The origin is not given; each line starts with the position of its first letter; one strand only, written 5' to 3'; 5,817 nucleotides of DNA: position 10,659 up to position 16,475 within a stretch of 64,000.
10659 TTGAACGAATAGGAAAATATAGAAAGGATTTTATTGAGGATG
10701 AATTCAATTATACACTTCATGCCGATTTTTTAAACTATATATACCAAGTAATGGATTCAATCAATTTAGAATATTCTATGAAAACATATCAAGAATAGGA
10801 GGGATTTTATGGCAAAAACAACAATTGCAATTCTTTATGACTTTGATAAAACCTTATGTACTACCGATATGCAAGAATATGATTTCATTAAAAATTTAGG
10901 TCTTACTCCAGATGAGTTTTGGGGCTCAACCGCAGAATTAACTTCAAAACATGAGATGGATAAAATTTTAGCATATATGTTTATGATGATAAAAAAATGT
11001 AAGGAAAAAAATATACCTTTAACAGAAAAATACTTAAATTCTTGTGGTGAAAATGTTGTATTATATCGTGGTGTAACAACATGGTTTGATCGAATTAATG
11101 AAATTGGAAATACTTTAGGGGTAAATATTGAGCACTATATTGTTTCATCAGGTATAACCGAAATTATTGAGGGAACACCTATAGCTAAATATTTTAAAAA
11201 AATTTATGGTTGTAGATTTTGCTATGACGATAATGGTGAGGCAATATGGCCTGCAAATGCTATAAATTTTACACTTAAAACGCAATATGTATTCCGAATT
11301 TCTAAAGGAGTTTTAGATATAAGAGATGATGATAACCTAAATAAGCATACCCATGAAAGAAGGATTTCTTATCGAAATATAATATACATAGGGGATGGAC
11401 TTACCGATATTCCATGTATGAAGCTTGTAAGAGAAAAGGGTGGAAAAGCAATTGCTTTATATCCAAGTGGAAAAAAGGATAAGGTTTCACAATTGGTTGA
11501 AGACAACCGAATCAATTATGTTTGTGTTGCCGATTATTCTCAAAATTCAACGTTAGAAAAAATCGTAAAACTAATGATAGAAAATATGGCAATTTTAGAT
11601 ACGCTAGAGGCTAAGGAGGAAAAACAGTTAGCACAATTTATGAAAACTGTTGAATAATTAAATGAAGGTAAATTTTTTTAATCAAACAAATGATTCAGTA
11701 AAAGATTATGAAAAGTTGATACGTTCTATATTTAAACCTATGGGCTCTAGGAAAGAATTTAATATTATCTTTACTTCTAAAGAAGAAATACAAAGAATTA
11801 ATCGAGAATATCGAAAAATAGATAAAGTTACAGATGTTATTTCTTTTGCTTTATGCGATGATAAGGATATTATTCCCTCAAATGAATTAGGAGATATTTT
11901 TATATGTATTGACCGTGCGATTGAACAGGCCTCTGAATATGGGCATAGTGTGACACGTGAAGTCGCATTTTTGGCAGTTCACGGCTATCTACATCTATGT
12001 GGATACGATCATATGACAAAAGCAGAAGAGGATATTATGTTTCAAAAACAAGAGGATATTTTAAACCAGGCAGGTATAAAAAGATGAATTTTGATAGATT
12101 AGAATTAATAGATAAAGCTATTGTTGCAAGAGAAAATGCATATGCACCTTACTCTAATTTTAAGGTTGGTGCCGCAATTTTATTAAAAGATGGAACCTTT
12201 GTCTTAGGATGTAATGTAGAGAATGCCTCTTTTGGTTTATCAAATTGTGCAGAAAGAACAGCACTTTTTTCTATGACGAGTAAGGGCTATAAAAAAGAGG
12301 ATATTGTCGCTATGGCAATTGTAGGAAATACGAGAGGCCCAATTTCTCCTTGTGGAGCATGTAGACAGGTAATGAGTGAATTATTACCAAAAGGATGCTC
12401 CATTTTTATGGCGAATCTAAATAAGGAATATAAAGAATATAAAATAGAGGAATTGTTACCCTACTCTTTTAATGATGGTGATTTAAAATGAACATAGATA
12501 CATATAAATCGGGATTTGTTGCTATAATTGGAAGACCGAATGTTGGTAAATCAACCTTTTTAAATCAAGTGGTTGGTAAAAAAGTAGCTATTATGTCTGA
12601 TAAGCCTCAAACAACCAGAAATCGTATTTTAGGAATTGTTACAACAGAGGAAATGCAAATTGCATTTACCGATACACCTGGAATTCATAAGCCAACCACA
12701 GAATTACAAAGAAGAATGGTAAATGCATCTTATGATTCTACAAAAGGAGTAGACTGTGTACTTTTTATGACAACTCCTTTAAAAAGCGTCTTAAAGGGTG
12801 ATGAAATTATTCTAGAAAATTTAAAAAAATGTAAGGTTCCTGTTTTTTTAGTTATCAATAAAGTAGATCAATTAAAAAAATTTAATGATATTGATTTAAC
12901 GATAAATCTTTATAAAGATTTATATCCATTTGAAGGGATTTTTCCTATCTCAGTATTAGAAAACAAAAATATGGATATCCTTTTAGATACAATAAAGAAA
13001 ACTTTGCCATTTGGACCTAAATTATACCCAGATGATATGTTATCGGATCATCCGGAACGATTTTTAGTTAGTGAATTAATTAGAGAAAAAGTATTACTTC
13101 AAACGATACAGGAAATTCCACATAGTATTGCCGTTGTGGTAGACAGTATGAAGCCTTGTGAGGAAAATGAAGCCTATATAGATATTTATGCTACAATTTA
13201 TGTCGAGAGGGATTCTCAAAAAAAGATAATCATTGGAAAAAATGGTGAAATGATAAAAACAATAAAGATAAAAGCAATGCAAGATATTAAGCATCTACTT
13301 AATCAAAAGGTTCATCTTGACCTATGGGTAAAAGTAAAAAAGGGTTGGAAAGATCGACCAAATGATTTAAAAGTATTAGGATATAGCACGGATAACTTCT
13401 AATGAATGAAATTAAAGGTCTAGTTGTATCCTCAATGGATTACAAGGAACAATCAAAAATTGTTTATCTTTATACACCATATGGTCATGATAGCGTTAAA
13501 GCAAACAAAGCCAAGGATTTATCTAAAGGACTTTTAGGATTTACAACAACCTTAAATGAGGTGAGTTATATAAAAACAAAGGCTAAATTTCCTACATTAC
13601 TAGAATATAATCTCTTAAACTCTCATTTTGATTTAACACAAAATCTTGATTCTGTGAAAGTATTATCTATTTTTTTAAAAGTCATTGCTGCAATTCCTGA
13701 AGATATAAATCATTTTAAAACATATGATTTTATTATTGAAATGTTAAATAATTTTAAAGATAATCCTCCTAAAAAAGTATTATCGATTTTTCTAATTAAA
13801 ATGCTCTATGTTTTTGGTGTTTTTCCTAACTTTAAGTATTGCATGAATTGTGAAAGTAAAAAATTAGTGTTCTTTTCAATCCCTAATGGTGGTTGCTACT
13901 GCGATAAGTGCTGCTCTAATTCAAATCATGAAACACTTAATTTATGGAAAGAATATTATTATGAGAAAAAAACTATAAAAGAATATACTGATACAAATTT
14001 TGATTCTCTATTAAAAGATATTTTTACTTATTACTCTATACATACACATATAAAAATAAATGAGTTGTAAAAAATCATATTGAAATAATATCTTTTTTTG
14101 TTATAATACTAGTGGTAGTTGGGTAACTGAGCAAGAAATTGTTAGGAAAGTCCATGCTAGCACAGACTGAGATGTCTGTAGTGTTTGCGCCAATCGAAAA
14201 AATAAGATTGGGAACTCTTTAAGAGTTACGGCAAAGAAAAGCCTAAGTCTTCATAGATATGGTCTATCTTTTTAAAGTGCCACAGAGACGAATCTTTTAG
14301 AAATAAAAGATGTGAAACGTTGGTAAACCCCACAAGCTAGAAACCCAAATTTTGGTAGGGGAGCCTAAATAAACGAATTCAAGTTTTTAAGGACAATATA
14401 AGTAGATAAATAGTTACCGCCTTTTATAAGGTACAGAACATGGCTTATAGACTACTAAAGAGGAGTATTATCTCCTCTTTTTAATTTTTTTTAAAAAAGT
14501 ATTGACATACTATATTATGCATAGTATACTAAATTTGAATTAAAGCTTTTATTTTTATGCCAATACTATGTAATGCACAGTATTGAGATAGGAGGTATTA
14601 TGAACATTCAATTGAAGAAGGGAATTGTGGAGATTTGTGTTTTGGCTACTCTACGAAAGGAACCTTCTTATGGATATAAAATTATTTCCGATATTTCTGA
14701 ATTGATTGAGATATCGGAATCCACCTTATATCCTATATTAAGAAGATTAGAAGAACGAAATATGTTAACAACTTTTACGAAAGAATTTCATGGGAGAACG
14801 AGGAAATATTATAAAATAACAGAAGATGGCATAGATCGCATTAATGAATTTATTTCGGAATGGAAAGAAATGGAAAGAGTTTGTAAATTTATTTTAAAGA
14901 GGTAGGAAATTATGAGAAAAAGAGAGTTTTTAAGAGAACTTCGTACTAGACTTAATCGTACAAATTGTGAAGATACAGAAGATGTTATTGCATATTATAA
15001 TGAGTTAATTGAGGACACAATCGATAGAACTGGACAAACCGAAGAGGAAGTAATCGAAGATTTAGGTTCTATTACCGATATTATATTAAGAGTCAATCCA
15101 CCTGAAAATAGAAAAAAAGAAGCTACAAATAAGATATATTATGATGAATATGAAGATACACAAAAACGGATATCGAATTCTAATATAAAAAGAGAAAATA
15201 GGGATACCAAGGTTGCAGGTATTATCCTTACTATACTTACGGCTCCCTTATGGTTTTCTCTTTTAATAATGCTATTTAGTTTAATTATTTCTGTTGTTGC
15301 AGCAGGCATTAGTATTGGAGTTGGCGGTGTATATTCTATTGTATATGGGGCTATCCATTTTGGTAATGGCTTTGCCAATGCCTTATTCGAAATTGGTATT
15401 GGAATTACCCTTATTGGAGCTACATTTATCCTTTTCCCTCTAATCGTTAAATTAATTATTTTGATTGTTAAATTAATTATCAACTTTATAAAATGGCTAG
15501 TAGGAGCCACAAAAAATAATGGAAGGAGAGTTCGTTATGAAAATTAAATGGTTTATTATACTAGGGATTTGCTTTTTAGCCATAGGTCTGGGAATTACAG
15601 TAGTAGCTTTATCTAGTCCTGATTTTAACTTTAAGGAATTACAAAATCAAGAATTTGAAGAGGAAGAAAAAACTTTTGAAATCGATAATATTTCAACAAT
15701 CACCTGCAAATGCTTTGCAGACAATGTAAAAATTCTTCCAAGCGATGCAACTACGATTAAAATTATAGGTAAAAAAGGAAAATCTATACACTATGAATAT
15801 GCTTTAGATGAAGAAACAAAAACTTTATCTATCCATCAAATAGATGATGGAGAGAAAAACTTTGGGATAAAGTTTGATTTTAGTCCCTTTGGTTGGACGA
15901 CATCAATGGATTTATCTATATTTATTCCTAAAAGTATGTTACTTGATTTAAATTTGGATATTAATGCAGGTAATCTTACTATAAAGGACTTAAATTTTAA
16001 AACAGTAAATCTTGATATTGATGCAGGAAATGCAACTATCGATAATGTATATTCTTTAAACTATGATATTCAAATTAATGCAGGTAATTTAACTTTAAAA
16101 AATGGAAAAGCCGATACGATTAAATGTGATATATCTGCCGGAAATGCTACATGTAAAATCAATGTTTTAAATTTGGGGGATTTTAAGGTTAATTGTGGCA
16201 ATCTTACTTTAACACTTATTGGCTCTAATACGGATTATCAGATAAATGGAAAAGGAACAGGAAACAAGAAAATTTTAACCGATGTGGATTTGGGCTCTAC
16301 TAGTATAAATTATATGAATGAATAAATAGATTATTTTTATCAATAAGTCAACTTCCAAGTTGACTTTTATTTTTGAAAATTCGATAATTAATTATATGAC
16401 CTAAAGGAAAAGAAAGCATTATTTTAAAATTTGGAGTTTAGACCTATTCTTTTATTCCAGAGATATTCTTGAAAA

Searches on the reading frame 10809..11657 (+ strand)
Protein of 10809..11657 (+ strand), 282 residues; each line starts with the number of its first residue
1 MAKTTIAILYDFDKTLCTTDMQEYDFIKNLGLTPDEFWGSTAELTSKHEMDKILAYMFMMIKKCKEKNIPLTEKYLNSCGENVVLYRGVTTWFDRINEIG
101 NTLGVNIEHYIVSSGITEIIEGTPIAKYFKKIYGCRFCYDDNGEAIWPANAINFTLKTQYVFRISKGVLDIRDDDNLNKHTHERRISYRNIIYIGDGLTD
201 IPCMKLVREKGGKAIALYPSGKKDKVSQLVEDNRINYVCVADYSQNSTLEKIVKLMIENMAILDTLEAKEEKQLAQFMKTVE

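Call 34: search_protein_families(library=pfam, proteins=[window:10809-11657:+], max_evalue=0.00001)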
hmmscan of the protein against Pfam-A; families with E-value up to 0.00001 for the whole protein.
window:10809-11657:+ (282 aa): 2 families
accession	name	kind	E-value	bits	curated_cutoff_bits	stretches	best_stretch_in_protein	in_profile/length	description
PF12710.13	HAD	-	4.9e-07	30.8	27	1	8-205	1-189/189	haloacid dehalogenase-like hydrolase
PF06888.18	Put_Phosphatase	-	1.6e-06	28.1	27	1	8-209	3-190/234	Putative Phosphatase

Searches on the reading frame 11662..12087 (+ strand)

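Call 34: search_protein_families(library=pfam, proteins=[window:11662-12087:+], max_evalue=0.00001)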
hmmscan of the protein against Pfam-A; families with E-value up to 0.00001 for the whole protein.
window:11662-12087:+ (141 aa): 1 family
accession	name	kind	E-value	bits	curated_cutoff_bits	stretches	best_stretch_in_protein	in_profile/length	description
PF02130.23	YbeY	-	2.2e-43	147.7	25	1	14-136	9-128/129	Endoribonuclease YbeY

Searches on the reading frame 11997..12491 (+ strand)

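Call 34: search_protein_families(library=pfam, proteins=[window:11997-12491:+], max_evalue=0.00001)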
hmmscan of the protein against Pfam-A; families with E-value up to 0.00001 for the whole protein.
window:11997-12491:+ (164 aa): 2 families
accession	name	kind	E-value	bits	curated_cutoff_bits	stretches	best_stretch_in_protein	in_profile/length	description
PF00383.29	dCMP_cyt_deam_1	-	5.9e-16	58.7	25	1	36-132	6-96/102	Cytidine and deoxycytidylate deaminase zinc-binding region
PF08211.18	dCMP_cyt_deam_2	-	7.1e-12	46.1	25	1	34-117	41-124/130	Cytidine and deoxycytidylate deaminase zinc-binding region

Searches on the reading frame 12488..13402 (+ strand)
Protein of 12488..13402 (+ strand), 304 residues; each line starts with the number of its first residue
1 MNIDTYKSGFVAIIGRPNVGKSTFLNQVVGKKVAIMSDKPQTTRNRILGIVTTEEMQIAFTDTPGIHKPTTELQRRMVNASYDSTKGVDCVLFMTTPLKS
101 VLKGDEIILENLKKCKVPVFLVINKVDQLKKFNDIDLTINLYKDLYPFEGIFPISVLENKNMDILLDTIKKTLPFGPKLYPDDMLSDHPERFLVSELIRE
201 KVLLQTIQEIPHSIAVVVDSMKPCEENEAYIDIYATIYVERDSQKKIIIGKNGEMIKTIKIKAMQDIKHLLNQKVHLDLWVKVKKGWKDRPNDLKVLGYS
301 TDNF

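Call 34: search_protein_families(library=pfam, proteins=[window:12488-13402:+], max_evalue=0.00001)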
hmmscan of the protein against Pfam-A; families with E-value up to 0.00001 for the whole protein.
window:12488-13402:+ (304 aa): 5 families
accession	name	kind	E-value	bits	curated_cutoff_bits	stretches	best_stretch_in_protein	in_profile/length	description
PF01926.29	MMR_HSR1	-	9.5e-26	90.6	21.9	1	11-125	2-113/113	50S ribosome-binding GTPase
PF07650.23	KH_2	-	6.4e-20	71.2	22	1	209-287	1-77/78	KH domain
PF02421.24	FeoB_N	-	2.5e-11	43.8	27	1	11-133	3-122/156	Ferrous iron transport protein B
PF00350.29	Dynamin_N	-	2.8e-08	34.4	27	0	11-52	1-42/168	Dynamin family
PF00009.33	GTP_EFTU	-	9e-08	32.4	26.5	1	13-174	8-187/188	Elongation factor Tu GTP binding domain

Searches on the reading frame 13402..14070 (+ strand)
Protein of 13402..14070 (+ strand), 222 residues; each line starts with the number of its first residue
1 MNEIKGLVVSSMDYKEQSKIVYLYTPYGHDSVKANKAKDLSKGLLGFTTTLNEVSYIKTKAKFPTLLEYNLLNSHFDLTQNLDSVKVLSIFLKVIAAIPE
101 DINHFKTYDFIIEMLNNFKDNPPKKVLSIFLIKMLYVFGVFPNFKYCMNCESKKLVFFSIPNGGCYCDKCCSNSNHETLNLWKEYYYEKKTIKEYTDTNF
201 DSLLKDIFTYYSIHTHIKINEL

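Call 34: search_protein_families(library=pfam, proteins=[window:13402-14070:+], max_evalue=0.00001)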
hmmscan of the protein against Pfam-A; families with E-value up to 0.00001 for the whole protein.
window:13402-14070:+ (222 aa): 1 family
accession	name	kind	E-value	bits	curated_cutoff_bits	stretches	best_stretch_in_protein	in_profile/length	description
PF02565.21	RecO_C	-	1.7e-10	41.3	22.1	1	96-178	19-103/157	Recombination protein O C terminal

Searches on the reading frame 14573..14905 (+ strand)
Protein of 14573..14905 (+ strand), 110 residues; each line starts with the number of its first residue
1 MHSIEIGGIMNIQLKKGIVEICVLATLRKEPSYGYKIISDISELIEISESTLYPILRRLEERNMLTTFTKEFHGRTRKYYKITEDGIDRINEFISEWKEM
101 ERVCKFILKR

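Call 34: search_protein_families(library=pfam, proteins=[window:14573-14905:+], max_evalue=0.00001)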
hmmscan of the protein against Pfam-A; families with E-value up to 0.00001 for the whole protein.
window:14573-14905:+ (110 aa): 1 family
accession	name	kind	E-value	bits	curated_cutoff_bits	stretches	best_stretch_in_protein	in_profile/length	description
PF03551.20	PadR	-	1.3e-18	67.2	27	1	23-90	1-73/75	Transcriptional regulator PadR-like family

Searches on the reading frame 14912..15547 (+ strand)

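Call 34: search_protein_families(library=pfam, proteins=[window:14912-15547:+], max_evalue=0.00001)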
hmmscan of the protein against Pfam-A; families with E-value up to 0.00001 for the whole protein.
window:14912-15547:+ (211 aa): 1 family
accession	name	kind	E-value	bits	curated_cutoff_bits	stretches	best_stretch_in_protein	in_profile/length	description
PF22564.2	HAAS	-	8.5e-09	36.1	27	1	5-57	1-52/55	HAAS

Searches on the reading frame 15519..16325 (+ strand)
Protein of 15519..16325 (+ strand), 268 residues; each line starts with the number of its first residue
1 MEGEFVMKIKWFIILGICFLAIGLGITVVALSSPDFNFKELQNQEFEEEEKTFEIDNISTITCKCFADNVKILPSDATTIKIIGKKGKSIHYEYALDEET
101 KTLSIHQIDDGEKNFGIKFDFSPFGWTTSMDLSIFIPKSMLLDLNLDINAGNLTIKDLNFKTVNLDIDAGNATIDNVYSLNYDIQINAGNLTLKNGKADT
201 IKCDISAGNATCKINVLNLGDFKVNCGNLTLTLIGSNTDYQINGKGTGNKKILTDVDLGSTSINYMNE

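Call 34: search_protein_families(library=pfam, proteins=[window:15519-16325:+], max_evalue=0.00001)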
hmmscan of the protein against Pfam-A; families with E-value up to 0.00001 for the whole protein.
window:15519-16325:+ (268 aa): 1 family
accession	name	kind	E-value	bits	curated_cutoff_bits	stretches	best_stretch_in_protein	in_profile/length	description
PF13349.12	DUF4097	-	1.2e-12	48.2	22.9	1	68-243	11-181/247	Toastrack DUF4097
